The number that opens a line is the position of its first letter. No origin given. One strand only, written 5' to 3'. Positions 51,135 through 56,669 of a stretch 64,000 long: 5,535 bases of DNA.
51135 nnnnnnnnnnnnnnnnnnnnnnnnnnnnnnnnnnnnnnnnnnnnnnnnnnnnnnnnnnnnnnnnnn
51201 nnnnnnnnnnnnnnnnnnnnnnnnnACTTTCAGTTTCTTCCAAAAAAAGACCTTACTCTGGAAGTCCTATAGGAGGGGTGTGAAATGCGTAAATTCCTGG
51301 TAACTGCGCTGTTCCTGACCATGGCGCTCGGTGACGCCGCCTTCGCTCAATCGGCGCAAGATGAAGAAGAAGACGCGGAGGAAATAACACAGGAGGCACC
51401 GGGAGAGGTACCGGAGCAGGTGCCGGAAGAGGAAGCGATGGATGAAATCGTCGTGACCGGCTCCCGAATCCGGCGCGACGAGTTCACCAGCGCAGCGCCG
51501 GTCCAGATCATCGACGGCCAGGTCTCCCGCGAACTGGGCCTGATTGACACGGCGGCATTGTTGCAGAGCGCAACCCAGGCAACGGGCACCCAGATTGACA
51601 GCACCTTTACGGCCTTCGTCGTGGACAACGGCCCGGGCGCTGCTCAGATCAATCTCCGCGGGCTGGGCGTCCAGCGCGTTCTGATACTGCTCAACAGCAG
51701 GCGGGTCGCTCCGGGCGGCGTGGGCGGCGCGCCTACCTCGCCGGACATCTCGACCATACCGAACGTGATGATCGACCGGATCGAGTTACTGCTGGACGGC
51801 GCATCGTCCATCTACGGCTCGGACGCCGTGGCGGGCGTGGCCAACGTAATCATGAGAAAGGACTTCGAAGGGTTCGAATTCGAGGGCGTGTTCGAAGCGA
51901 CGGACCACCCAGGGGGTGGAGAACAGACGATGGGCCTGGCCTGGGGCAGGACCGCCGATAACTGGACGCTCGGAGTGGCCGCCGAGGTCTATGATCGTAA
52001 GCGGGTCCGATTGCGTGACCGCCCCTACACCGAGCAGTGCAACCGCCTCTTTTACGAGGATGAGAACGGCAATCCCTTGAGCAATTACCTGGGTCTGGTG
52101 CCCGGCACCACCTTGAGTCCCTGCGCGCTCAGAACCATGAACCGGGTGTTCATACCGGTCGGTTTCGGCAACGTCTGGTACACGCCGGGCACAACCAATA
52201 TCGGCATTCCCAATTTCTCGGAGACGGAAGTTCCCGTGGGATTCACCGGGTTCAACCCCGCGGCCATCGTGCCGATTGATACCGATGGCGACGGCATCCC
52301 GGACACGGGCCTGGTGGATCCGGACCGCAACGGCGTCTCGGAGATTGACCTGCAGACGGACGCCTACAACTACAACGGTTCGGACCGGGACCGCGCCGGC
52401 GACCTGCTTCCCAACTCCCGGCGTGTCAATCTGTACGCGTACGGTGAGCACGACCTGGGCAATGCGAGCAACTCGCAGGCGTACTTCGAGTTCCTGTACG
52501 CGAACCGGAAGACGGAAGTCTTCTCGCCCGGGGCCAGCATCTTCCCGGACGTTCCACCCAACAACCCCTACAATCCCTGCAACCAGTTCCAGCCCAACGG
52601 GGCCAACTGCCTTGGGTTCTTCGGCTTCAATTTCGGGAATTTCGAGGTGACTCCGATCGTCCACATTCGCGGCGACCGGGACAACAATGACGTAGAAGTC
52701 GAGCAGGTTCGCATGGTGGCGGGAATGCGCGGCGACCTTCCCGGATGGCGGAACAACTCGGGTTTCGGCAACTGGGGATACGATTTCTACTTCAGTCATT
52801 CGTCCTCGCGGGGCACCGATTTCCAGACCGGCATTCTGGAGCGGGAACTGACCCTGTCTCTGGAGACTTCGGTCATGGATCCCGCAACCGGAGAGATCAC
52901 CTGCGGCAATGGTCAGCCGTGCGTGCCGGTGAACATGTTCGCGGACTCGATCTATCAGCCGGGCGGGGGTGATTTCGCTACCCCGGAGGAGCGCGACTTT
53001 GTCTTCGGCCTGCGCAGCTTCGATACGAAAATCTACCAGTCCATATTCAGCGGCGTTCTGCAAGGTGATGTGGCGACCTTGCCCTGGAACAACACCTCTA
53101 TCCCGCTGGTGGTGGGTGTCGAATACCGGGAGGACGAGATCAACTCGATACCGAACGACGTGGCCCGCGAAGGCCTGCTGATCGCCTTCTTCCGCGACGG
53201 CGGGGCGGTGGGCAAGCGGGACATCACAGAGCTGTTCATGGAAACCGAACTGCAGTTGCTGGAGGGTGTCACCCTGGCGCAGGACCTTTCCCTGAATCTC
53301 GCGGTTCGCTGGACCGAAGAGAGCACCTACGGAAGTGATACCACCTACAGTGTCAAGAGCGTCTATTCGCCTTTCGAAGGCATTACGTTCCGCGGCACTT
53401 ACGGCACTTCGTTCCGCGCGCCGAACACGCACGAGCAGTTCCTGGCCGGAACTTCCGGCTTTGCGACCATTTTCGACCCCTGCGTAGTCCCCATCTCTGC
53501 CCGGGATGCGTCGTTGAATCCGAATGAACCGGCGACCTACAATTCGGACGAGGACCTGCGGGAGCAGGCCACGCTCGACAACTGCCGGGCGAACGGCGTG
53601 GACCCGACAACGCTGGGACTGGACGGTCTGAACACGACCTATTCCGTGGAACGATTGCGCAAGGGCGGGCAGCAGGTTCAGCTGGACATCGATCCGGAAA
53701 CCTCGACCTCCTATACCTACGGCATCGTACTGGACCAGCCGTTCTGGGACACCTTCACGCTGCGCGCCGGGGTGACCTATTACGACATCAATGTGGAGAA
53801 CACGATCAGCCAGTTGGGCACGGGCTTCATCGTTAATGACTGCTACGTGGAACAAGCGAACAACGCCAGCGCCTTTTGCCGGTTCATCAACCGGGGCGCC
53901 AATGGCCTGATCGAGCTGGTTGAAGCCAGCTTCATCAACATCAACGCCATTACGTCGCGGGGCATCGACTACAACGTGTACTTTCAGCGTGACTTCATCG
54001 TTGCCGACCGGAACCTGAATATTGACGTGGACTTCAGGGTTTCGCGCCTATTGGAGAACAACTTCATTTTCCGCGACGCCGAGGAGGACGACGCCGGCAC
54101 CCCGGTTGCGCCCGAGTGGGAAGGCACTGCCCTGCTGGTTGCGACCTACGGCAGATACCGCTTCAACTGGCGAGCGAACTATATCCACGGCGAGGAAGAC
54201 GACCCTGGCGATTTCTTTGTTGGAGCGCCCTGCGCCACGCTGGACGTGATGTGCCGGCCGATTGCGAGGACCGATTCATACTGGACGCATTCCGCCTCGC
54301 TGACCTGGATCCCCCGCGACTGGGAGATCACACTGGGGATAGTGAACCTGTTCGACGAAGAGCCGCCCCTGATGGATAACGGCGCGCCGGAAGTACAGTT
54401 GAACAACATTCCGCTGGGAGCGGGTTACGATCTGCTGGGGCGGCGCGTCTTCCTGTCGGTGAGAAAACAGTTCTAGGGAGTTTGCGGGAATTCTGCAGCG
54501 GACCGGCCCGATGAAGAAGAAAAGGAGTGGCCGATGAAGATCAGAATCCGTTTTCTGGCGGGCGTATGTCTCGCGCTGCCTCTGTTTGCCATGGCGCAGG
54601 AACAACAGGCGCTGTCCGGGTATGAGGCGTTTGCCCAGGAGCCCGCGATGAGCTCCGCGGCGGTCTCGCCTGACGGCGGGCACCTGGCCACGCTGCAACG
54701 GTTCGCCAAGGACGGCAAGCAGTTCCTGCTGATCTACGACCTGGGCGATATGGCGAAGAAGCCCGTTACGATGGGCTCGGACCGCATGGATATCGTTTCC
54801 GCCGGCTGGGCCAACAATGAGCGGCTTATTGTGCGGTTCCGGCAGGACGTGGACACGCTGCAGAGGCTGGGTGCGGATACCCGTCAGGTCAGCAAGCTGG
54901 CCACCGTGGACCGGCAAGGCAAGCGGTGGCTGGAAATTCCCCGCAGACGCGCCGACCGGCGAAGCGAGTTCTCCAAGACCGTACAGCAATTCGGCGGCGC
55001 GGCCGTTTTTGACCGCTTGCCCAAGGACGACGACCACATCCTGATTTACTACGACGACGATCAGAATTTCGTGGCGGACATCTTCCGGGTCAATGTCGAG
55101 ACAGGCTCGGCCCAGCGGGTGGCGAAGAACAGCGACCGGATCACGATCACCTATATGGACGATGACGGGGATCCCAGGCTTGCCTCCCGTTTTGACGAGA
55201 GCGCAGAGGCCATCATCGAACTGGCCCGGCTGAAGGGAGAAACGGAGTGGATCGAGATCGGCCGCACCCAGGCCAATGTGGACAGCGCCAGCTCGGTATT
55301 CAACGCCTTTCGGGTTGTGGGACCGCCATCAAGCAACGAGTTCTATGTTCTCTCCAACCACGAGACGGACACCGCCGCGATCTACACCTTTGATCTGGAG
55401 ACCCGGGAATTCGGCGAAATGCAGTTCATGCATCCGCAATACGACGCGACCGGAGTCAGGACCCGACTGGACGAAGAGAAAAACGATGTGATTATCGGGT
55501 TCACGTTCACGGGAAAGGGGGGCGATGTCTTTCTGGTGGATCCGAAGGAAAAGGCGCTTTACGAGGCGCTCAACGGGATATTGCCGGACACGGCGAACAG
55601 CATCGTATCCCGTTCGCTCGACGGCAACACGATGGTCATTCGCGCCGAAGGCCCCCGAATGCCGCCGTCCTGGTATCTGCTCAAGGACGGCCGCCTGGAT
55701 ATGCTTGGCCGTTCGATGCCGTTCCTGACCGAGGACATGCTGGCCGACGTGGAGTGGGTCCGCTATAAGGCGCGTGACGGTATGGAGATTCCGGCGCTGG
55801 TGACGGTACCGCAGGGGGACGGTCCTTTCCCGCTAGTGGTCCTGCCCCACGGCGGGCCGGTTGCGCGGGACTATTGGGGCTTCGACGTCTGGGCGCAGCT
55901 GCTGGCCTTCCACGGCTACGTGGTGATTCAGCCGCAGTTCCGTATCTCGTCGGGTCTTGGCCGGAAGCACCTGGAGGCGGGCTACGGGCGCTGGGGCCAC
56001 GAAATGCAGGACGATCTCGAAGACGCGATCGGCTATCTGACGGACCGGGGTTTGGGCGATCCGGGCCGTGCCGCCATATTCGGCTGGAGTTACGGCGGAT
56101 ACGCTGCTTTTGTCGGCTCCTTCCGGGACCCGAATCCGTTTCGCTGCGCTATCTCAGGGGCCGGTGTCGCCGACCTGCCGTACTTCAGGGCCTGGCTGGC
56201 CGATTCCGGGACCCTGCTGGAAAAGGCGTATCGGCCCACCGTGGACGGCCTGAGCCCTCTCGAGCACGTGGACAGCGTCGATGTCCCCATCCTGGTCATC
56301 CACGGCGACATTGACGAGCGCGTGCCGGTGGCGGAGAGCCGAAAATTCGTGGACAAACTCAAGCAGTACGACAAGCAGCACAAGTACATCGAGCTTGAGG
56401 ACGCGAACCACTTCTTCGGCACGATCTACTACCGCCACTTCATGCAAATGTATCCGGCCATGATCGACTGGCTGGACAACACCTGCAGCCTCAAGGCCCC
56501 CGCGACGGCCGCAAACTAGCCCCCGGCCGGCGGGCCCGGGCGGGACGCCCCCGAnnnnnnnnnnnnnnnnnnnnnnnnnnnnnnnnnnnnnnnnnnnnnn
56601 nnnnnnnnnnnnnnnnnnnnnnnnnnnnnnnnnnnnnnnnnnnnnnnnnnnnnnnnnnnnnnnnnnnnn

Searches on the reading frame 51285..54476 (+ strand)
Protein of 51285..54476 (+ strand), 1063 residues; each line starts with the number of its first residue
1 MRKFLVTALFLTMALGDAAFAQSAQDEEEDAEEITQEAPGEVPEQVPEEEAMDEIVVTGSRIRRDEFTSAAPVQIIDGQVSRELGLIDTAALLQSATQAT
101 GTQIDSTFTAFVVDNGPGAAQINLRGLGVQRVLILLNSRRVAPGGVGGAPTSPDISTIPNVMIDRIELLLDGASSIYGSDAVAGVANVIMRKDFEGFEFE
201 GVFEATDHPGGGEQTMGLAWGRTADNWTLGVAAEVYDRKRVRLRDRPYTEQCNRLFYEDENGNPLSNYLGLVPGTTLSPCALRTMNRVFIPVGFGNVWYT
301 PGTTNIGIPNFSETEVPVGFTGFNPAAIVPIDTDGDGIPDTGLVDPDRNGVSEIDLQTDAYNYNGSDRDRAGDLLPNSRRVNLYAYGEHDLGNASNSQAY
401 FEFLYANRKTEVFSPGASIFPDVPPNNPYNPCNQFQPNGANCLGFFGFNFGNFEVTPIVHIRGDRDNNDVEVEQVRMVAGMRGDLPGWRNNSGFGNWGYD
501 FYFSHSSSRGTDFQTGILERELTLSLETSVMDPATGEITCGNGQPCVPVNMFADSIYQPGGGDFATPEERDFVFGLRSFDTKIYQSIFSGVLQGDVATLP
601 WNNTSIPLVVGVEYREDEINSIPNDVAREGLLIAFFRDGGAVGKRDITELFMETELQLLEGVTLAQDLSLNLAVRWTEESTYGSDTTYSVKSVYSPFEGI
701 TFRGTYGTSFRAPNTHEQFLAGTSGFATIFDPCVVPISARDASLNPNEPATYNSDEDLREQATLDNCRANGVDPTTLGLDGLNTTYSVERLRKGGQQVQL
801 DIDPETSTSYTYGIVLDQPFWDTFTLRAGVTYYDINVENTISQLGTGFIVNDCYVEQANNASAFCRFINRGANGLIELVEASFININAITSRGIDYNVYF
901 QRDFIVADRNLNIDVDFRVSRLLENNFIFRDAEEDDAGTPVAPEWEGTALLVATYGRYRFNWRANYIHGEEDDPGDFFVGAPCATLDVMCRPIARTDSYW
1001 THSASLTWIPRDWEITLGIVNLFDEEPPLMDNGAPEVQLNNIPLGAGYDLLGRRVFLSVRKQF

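Call 8: search_protein_families(library=pfam, proteins=[window:51285-54476:+], max_evalue=0.001)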
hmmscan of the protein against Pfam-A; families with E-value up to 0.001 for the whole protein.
window:51285-54476:+ (1063 aa): 2 families
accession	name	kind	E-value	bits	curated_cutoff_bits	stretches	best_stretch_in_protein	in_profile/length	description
PF00593.30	TonB_dep_Rec_b-barrel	-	1.6e-26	94.7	27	1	544-1022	102-436/436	TonB dependent receptor-like, beta-barrel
PF07715.20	Plug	-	8.7e-13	49.2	23.9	1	68-185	4-107/107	TonB-dependent Receptor Plug Domain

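Call 54: search_protein_families(library=ncbifam, proteins=[window:51285-54476:+], max_evalue=0.00001)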
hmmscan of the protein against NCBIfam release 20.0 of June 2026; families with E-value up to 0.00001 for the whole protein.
window:51285-54476:+ (1063 aa): 13 families
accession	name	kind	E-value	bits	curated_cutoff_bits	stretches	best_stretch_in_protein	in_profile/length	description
TIGR01779.1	TonB-B12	equivalog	2.9e-18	65.7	599.7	2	48-193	24-156/614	TonB-dependent vitamin B12 receptor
TIGR01785.1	TonB-hemin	subfamily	7.3e-17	61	316.85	1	52-188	1-126/677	TonB-dependent heme/hemoglobin receptor family protein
NF007926.1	PRK10641.1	equivalog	9.1e-15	54.2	836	1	50-198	25-161/617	TonB-dependent vitamin B12 receptor BtuB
NF010010.0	PRK13483.1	equivalog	9.7e-15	53.6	927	1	110-197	79-169/660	ligand-gated channel protein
NF007478.2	PRK10064.1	equivalog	1.3e-12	46.8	745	1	114-192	81-159/663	catecholate siderophore receptor CirA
NF010038.0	PRK13513.1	equivalog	2.1e-11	43.1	942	1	111-198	82-172/659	ligand-gated channel protein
NF050067.1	TonBEntbctnRecCfrA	equivalog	2.3e-11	42.7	1200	1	117-206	82-173/698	TonB-dependent ferric enterobactin receptor CfrA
NF010048.1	PRK13524.1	subfamily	4.6e-10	38.6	493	1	45-195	33-180/744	FepA family TonB-dependent siderophore receptor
TIGR01786.1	TonB-hemlactrns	subfamily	4.1e-09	35.3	323.75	0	801-1063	488-719/719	TonB-dependent hemoglobin/transferrin/lactoferrin family receptor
NF010011.0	PRK13484.1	equivalog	8.2e-09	34.2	1197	1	115-191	81-159/682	IreA family TonB-dependent siderophore receptor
NF010051.0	PRK13528.1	subfamily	2.1e-07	29.6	583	0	120-192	95-173/727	FepA family TonB-dependent siderophore receptor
NF049947.1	TonB_dep_PCPU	exception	2.7e-06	25.9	800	0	117-193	93-166/685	TonB-dependent receptor, PCPU motif-type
NF010012.0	PRK13486.1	equivalog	6.8e-06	24.7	924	0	52-194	25-161/696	TonB-dependent receptor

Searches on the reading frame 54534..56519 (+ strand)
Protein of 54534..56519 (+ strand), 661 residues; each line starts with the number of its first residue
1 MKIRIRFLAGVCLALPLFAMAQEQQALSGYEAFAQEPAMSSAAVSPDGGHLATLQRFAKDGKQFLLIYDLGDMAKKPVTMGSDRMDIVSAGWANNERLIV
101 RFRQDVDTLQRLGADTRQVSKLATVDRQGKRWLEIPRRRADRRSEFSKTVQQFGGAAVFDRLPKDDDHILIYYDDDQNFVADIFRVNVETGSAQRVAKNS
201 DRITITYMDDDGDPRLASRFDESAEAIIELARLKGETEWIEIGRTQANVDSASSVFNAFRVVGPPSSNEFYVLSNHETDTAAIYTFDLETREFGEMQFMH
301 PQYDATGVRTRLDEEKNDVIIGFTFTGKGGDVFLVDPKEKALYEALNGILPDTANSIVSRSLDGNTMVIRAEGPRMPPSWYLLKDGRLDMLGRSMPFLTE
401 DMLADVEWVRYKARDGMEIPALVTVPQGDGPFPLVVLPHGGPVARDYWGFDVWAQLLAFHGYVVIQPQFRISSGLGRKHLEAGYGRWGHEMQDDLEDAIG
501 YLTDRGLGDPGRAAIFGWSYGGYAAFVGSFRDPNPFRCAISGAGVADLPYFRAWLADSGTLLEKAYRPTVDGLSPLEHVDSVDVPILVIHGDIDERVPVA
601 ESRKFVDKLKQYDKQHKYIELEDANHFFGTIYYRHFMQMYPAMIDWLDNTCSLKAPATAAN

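Call 8: search_protein_families(library=pfam, proteins=[window:54534-56519:+], max_evalue=0.001)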
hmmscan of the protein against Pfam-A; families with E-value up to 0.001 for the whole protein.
window:54534-56519:+ (661 aa): 8 families
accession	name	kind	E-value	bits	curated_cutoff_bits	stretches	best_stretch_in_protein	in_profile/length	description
PF00326.27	Peptidase_S9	-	4.3e-38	131.4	22.6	1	448-650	1-209/213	Prolyl oligopeptidase family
PF20434.5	BD-FAE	-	2e-08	34.4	26.8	1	569-609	175-215/215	BD-FAE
PF00561.26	Abhydrolase_1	-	1.2e-07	32.1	25.8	0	433-544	1-102/245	alpha/beta hydrolase fold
PF01738.24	DLH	-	1.4e-07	31.7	21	1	443-628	18-188/217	Dienelactone hydrolase family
PF02129.25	Peptidase_S15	-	1.5e-07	31.8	23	1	415-562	1-144/262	X-Pro dipeptidyl-peptidase (S15 family)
PF12146.15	Hydrolase_4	-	1.5e-07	31.4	27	1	577-620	185-228/239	Serine aminopeptidase, S33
PF07224.18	Chlorophyllase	-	2.7e-05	23.6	26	1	417-527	27-132/301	Chlorophyllase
PF12697.13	Abhydrolase_6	-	0.00057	21.1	26.3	0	435-627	1-205/217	Alpha/beta hydrolase family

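Call 54: search_protein_families(library=ncbifam, proteins=[window:54534-56519:+], max_evalue=0.00001)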
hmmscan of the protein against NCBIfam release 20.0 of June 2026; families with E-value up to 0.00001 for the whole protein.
window:54534-56519:+ (661 aa): 3 families
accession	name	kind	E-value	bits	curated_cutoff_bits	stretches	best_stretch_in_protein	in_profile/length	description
NF053518.1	DipepPtdsDpp5Prph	equivalog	2.4e-15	56.1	900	1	363-626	350-631/655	dipeptidyl-peptidase Dpp5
NF047920.1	lactonase_UilS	equivalog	3.1e-07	30.4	400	0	417-547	9-133/285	UilS family quorum-quenching N-acyl-homoserine lactonase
NF041096.1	esterase_EstD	equivalog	7.3e-06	25.3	600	0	566-628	326-387/421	esterase EstD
